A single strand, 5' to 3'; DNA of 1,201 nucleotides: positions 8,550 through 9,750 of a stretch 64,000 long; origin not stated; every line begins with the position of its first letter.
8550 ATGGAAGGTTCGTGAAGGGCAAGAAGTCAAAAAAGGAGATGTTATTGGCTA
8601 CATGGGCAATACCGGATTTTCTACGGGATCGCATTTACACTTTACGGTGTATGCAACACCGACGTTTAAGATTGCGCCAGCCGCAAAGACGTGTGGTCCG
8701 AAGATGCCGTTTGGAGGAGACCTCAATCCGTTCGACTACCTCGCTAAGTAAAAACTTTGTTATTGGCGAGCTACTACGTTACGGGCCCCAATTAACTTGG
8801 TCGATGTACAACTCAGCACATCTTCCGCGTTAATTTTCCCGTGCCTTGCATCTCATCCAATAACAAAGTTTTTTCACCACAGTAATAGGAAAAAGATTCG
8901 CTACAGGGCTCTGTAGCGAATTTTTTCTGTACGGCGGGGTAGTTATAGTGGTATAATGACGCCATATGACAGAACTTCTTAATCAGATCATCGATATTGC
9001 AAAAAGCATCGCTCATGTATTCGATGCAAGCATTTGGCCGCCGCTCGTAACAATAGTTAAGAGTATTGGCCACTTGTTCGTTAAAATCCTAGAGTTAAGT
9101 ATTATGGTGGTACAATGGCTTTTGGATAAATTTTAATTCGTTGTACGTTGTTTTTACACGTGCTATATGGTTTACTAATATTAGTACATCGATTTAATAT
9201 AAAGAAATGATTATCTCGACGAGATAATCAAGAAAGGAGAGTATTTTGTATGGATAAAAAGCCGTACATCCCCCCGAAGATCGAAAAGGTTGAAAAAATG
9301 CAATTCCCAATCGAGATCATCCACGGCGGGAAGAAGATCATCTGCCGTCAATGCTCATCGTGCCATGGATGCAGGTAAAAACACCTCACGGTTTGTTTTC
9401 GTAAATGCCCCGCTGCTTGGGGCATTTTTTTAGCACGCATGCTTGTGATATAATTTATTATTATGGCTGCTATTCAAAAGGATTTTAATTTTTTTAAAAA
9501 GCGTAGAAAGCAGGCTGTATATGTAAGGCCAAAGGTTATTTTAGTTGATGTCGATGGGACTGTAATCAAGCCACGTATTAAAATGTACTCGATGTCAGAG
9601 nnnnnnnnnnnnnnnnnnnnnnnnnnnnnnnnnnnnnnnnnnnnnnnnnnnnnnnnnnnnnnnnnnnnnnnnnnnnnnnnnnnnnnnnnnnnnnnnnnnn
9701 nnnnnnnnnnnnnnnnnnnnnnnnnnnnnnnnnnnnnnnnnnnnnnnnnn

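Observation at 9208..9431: Orphan 42-aa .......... peptide gene with perfect 23-bp palindromic operator, strong SD and terminator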

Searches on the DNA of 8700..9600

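Call 91: search_rna_families(source=window, start=8700, end=9600, threshold=evalue, max_evalue=1)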
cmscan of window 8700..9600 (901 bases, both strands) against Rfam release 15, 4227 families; matches with E-value up to 1: 0.
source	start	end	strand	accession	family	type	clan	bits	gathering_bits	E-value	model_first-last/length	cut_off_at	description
